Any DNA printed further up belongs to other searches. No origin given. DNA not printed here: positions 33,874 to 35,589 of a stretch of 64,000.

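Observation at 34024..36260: BrxL-like ATPase lacking a protease domain, followed 2 nt downstream by a small SDHG-motif protein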

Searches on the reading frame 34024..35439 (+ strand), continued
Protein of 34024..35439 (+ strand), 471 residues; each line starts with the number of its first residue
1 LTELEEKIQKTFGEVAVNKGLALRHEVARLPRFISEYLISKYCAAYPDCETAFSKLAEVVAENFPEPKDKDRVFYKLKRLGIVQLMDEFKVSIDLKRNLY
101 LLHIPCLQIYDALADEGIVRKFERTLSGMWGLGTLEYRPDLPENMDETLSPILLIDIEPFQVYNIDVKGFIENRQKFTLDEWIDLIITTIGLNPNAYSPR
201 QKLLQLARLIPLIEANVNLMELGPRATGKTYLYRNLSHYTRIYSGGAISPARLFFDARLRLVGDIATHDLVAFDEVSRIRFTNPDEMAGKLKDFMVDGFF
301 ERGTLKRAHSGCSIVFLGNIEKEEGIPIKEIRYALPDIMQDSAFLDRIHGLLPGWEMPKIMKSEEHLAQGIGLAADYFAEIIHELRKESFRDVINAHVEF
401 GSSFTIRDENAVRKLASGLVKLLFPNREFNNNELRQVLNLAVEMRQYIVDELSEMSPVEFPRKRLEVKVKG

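Call 56: get_annotated_region(hit=H76, flank=12000)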
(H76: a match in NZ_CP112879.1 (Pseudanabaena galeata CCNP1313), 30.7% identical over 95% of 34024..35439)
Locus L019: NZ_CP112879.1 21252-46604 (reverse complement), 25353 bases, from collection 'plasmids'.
description: Pseudanabaena galeata CCNP1313 plasmid pPg_05, complete sequence
organism: Pseudanabaena galeata CCNP1313 (NCBI taxid 2602720)
taxonomy: Bacteria; Cyanobacteriota; Cyanophyceae; Pseudanabaenales; Pseudanabaenaceae; Pseudanabaena; Pseudanabaena galeata; Pseudanabaena galeata CCNP1313
host: -; source: -; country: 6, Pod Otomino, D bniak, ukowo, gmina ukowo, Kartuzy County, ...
typing (MOB-suite, as given by PLSDB): non-mobilizable
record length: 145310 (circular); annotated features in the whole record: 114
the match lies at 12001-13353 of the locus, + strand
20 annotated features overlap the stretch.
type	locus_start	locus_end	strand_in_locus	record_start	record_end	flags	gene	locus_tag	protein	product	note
CDS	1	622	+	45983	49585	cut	-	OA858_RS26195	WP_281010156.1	hypothetical protein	-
CDS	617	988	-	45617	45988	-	-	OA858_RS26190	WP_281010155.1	type II toxin-antitoxin system PemK/MazF family toxin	-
CDS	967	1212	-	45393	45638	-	-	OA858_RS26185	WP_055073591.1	hypothetical protein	-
CDS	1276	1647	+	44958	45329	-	-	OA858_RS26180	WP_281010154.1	hypothetical protein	-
CDS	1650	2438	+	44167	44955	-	-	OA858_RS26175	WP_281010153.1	phosphoadenosine phosphosulfate reductase family protein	-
CDS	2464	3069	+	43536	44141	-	-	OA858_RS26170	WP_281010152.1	Uma2 family endonuclease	-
CDS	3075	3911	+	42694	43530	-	-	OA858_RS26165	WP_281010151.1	DUF4007 family protein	-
CDS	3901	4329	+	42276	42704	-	-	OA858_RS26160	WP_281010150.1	hypothetical protein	-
CDS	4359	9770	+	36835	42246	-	-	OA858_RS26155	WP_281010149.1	hypothetical protein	-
CDS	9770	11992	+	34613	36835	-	-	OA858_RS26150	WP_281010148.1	hypothetical protein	-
CDS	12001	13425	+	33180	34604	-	brxL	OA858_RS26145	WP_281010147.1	BREX system Lon protease-like protein BrxL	GO:0030163 - protein catabolic process [Evidence IEA]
CDS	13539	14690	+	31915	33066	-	-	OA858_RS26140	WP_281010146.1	cysteine desulfurase family protein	-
CDS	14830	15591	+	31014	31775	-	-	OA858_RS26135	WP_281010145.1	ParA family protein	-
CDS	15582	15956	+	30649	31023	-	-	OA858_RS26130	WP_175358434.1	hypothetical protein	-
CDS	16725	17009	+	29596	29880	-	-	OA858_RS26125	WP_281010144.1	hypothetical protein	-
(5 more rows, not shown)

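Call 57: get_annotated_region(hit=H43, flank=12000)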
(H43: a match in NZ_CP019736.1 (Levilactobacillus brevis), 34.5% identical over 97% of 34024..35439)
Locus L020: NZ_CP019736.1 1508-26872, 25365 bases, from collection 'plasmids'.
description: Levilactobacillus brevis strain TMW 1.2108 plasmid pl12108-2, complete sequence
organism: Levilactobacillus brevis (NCBI taxid 1580)
taxonomy: Bacteria; Bacillota; Bacilli; Lactobacillales; Lactobacillaceae; Levilactobacillus; Levilactobacillus brevis
host: -; source: cell culture,wheat beer; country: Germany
typing (MOB-suite, as given by PLSDB): non-mobilizable; replicon rep_cluster_172
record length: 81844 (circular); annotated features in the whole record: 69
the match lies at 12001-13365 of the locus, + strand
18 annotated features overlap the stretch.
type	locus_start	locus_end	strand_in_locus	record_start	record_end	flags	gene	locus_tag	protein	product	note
CDS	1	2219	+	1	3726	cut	brxC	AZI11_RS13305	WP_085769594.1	BREX system P-loop protein BrxC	-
CDS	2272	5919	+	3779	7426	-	pglX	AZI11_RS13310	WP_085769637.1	BREX-1 system adenine-specific DNA-methyltransferase PglX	GO:0006306 - DNA methylation [Evidence IEA]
CDS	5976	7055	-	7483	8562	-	-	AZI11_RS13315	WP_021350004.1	tyrosine-type recombinase/integrase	GO:0015074 - DNA integration [Evidence IEA]; GO:0006310 - DNA recombination [Evidence IEA]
CDS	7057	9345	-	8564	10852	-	pglX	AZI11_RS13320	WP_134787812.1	BREX-1 system adenine-specific DNA-methyltransferase PglX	GO:0006306 - DNA methylation [Evidence IEA]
CDS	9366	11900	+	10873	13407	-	pglZ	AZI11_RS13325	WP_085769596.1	BREX-1 system phosphatase PglZ type A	-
CDS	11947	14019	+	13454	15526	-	brxL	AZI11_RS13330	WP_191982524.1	protease Lon-related BREX system protein BrxL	GO:0008150 - biological_process [Evidence IEA]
CDS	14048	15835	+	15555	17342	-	-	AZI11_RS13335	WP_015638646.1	DUF262 domain-containing protein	-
CDS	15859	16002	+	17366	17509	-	-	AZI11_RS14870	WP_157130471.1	hypothetical protein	-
CDS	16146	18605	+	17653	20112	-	-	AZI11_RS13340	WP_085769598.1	pLS20_p028 family conjugation system transmembrane protein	-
CDS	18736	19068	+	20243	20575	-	-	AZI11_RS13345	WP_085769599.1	hypothetical protein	-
CDS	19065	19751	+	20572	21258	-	-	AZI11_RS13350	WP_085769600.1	hypothetical protein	-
CDS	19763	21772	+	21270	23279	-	-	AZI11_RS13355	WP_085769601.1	hypothetical protein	-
CDS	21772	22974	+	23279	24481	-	-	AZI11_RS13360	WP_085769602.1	phage tail tip lysozyme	-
CDS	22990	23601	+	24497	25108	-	-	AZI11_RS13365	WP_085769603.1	hypothetical protein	-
CDS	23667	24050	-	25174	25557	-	-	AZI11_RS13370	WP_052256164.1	hypothetical protein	-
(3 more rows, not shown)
